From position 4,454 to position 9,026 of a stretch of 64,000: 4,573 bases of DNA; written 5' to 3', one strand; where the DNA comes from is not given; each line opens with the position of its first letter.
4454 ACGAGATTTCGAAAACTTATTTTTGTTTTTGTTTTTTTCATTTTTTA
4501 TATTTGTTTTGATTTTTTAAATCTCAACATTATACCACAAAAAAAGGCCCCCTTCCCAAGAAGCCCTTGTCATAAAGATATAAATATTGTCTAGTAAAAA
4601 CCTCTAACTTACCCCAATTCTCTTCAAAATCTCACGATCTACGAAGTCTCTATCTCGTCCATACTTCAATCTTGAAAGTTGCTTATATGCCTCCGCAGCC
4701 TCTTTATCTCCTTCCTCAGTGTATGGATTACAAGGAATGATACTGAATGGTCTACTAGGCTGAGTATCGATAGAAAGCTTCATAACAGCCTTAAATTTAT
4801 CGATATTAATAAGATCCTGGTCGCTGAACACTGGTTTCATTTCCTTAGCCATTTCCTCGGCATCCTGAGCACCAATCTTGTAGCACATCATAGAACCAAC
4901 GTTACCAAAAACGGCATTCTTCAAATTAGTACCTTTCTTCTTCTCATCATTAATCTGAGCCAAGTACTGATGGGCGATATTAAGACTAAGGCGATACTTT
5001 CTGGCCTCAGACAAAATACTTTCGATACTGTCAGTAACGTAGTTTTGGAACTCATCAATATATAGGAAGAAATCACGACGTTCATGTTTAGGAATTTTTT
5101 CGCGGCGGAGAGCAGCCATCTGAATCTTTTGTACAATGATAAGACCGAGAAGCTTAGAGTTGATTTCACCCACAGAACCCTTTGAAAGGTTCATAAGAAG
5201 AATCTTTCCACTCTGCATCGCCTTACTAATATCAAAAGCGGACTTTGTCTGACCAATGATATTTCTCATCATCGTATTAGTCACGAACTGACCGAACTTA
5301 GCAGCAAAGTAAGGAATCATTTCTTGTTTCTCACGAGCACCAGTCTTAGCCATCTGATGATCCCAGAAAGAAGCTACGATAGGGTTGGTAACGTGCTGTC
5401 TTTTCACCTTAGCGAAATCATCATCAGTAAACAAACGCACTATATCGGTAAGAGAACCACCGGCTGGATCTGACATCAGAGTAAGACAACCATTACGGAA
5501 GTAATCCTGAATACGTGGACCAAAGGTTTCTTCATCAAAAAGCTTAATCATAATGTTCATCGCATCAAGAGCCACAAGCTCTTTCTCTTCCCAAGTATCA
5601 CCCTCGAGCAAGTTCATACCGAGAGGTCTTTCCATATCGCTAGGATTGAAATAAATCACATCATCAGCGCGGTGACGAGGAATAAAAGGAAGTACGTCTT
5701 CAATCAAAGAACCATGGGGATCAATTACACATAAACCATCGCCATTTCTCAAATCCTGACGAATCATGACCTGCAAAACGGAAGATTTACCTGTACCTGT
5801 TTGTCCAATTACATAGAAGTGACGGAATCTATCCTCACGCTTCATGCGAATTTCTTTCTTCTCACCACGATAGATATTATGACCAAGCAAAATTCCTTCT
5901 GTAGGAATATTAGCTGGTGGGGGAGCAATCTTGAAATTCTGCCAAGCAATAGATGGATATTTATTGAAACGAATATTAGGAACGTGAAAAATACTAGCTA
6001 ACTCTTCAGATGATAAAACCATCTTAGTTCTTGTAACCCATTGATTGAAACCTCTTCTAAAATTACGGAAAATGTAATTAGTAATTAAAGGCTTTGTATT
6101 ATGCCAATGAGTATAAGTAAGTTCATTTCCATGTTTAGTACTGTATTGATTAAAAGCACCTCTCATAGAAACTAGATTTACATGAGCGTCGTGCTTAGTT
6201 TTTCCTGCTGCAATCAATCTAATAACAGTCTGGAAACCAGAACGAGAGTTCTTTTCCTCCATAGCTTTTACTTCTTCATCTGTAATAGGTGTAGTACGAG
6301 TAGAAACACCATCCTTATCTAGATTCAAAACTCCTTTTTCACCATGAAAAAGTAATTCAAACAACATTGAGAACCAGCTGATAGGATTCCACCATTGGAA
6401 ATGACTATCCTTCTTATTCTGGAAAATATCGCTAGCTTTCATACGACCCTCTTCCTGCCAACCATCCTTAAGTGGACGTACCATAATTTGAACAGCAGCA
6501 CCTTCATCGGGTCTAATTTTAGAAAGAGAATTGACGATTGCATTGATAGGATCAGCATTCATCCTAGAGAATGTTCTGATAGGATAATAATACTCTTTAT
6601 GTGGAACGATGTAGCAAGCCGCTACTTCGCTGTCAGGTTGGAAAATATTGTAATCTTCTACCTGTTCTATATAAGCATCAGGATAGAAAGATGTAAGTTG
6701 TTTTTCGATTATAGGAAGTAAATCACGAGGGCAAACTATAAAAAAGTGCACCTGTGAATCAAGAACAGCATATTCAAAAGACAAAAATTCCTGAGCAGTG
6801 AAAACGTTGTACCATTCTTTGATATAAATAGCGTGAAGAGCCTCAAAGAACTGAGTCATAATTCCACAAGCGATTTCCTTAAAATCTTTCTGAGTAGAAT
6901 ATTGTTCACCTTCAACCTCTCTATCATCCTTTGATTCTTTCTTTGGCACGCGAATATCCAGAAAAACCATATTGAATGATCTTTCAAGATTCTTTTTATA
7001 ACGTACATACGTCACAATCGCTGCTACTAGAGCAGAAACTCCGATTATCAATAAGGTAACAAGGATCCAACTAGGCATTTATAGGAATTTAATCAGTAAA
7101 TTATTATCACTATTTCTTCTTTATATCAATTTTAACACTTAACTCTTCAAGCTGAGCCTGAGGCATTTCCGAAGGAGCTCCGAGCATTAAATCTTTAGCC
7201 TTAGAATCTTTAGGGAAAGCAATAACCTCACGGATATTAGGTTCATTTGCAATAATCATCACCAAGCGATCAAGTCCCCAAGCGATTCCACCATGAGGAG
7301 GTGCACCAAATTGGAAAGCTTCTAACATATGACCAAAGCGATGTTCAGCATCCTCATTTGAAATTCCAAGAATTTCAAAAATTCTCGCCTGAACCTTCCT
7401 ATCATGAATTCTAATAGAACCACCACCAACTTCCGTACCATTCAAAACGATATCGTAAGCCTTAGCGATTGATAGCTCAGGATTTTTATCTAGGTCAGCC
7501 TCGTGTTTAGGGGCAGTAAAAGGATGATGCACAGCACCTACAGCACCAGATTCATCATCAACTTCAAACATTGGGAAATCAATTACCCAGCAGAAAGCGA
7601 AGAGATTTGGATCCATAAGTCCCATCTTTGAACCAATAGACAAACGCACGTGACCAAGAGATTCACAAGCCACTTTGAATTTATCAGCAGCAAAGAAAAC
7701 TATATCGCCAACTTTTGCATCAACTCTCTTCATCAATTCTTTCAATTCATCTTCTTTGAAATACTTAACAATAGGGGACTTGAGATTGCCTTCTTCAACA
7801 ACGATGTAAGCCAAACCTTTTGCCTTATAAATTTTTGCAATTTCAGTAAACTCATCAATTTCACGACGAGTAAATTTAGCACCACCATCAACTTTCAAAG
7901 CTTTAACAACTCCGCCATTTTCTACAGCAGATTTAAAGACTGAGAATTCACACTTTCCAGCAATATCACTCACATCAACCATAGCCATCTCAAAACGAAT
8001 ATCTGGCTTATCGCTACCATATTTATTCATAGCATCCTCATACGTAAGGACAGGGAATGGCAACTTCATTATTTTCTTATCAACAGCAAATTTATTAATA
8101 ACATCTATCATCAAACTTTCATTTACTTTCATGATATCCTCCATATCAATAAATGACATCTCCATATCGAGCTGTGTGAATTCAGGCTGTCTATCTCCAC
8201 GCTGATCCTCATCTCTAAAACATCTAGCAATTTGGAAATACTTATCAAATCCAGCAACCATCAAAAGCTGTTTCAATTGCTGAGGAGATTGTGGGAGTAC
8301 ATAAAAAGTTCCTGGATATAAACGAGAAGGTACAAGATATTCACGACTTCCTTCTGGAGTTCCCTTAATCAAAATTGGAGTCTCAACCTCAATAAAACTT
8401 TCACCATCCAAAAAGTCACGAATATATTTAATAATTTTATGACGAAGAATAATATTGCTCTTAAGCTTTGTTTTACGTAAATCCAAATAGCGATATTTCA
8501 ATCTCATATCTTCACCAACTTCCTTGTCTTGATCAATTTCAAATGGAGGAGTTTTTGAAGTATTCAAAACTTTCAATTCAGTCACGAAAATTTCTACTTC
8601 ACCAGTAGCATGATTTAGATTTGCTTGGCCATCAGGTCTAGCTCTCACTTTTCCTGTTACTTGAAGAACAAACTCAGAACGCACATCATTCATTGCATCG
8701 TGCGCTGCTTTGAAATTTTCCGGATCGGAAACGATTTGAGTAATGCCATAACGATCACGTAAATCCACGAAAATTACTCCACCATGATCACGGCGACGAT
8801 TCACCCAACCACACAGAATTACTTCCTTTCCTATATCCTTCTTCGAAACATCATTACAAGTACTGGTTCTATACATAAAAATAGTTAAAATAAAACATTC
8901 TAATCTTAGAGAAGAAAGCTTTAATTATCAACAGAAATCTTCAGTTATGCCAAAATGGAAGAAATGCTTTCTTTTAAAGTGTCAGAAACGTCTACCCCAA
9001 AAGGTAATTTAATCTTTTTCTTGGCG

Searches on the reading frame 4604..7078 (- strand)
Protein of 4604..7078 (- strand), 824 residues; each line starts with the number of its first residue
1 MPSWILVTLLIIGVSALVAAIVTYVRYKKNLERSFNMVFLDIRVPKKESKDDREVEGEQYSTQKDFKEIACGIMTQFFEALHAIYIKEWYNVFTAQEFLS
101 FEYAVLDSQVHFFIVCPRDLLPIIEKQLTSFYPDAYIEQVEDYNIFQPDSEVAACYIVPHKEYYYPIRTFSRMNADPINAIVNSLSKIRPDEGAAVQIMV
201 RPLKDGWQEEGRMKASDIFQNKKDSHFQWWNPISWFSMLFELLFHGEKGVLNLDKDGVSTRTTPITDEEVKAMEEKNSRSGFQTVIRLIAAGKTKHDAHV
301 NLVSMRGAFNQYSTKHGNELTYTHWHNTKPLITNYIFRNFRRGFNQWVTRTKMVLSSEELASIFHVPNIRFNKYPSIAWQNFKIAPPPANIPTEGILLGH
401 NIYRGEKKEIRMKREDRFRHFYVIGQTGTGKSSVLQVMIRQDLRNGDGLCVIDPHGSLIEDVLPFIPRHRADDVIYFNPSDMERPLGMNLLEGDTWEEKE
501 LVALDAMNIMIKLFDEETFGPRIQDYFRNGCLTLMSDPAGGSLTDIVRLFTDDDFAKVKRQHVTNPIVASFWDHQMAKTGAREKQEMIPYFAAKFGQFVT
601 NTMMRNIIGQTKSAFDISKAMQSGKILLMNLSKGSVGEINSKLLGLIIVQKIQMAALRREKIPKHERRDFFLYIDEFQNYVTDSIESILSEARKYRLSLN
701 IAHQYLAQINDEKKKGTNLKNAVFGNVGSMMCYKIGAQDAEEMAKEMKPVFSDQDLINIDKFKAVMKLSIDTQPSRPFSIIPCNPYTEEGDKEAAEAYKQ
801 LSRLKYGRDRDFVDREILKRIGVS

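Call 57: search_protein_families(library=pfam, proteins=[window:4604-7078:-], max_evalue=0.00001)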
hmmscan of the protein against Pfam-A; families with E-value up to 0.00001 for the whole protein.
window:4604-7078:- (824 aa): 2 families
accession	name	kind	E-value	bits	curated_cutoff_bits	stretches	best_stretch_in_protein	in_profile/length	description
PF10412.15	TrwB_AAD_bind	-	5.1e-09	35.9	20.5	1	414-758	11-330/387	Type IV secretion-system coupling protein DNA-binding domain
PF01935.23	DUF87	-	9.1e-07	29.6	23.2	1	419-481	24-83/220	Helicase HerA, central domain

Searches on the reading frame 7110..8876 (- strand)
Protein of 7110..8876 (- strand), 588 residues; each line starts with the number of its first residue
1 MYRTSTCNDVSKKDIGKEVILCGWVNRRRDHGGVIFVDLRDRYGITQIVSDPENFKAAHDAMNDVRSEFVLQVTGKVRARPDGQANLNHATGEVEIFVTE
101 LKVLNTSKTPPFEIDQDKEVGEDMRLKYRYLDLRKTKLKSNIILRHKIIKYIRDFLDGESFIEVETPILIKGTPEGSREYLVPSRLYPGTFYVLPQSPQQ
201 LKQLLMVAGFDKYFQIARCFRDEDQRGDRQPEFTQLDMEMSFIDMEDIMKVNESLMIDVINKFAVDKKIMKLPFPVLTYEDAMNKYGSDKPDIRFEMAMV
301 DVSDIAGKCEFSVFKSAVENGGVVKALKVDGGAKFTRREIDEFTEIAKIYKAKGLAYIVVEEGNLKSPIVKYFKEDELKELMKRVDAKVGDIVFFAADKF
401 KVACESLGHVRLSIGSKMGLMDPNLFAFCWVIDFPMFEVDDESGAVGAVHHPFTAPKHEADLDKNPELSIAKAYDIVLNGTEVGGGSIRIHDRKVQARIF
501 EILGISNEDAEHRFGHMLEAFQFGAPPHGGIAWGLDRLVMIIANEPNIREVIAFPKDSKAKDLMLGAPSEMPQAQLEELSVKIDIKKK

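Call 57: search_protein_families(library=pfam, proteins=[window:7110-8876:-], max_evalue=0.00001)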
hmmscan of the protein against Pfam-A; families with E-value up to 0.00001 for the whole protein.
window:7110-8876:- (588 aa): 3 families
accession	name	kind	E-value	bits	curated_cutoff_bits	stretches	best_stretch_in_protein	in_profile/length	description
PF00152.25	tRNA-synt_2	-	5.7e-120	400.5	25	1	122-557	2-307/308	tRNA synthetases class II (D, K and N)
PF02938.19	GAD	-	3.4e-29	101.4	23.4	1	314-407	1-95/95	GAD domain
PF01336.31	tRNA_anti-codon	-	1.3e-18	67.1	27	1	19-104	1-75/75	OB-fold nucleic acid binding domain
